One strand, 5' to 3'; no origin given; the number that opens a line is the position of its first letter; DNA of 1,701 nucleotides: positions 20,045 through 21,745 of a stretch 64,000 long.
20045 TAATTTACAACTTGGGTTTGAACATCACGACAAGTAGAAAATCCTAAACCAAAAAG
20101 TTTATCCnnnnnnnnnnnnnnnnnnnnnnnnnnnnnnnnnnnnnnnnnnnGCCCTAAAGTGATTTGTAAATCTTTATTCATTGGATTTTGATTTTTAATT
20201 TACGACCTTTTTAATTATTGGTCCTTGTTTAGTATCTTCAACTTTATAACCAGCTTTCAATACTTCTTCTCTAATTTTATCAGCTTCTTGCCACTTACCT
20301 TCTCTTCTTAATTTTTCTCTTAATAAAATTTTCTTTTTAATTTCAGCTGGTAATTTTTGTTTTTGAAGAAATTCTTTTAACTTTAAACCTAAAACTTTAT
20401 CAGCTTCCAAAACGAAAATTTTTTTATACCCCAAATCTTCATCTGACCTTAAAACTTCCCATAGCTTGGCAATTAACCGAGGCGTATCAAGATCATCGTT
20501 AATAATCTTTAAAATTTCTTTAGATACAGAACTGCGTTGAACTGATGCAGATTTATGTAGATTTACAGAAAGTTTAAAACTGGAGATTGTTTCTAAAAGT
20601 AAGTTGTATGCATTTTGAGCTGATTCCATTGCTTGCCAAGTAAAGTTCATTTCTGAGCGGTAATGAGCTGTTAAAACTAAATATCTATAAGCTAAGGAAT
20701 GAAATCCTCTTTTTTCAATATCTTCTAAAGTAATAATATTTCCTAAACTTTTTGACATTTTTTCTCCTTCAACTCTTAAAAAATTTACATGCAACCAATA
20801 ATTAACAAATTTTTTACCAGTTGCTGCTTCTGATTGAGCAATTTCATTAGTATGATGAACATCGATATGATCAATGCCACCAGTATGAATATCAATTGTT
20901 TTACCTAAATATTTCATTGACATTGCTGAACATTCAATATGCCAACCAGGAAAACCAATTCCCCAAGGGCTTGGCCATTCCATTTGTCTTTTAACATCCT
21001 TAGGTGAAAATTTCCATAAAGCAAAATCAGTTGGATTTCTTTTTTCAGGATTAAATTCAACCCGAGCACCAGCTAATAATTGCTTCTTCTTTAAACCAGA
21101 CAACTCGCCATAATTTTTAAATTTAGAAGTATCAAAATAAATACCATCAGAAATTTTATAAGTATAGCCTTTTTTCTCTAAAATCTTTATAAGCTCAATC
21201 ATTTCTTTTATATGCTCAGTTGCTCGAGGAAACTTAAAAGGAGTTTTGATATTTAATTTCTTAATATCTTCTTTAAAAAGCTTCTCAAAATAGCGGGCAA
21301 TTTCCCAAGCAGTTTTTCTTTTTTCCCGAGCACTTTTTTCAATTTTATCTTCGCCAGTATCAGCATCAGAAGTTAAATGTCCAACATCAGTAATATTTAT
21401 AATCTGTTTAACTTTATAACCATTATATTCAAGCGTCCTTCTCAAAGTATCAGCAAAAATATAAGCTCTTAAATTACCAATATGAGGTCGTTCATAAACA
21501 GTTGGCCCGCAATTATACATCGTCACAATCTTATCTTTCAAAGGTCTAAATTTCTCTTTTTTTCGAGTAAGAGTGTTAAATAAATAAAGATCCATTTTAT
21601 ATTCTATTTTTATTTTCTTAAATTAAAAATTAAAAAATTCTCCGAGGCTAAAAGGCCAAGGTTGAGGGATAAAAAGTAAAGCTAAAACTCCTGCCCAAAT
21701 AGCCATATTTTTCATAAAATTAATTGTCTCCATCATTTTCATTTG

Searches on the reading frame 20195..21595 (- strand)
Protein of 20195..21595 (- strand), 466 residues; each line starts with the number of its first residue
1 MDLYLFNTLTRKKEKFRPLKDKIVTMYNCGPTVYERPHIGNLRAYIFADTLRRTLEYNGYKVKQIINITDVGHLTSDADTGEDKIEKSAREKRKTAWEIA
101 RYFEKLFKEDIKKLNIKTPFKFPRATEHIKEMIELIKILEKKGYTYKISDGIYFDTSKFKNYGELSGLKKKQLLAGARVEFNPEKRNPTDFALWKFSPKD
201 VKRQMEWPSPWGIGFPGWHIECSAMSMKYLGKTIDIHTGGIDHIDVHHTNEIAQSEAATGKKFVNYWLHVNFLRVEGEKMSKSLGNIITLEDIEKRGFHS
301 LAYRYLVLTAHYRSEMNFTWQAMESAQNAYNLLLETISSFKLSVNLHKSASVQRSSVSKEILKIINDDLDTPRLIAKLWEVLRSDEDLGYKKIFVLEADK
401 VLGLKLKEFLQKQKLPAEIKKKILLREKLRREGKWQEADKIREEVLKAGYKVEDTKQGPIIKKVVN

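Call 61: search_protein_families(library=ncbifam, proteins=[window:20195-21595:-], max_evalue=0.00001)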
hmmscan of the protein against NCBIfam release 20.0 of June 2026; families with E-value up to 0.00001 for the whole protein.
window:20195-21595:- (466 aa): 11 families
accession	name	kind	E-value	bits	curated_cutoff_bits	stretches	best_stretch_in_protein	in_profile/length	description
NF011108.0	PRK14536.1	equivalog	4.2e-154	514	780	1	1-464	1-490/490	cysteine--tRNA ligase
TIGR00435.1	cysS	equivalog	8.8e-138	460.2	340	1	3-463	1-465/466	cysteine--tRNA ligase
NF011107.0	PRK14534.1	equivalog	2.6e-118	396.1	744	1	2-463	2-480/481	cysteine--tRNA ligase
TIGR03447.1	mycothiol_MshC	equivalog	8.8e-59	199.3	485.1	1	2-382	17-382/411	cysteine--1-D-myo-inosityl 2-amino-2-deoxy-alpha-D-glucopyranoside ligase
TIGR00398.1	metG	equivalog_domain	7e-15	54.7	336.35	2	35-163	12-131/530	methionine--tRNA ligase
NF001100.0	PRK00133.1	equivalog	2.2e-11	43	587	1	269-329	320-381/676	methionine--tRNA ligase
NF008900.0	PRK12267.1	equivalog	1.3e-09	37.1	598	0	35-149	17-122/648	methionine--tRNA ligase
TIGR00392.1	ileS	equivalog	2.1e-09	36.2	621.4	1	273-353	605-685/861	isoleucine--tRNA ligase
NF008957.0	PRK12300.1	subfamily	4.7e-08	31.5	677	1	234-346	580-693/946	leucine--tRNA ligase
NF009687.0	PRK13208.1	equivalog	5e-08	31.6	738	0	252-361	506-612/801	valine--tRNA ligase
TIGR00456.1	argS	equivalog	9.7e-07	27.5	261.65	0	30-73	120-163/569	arginine--tRNA ligase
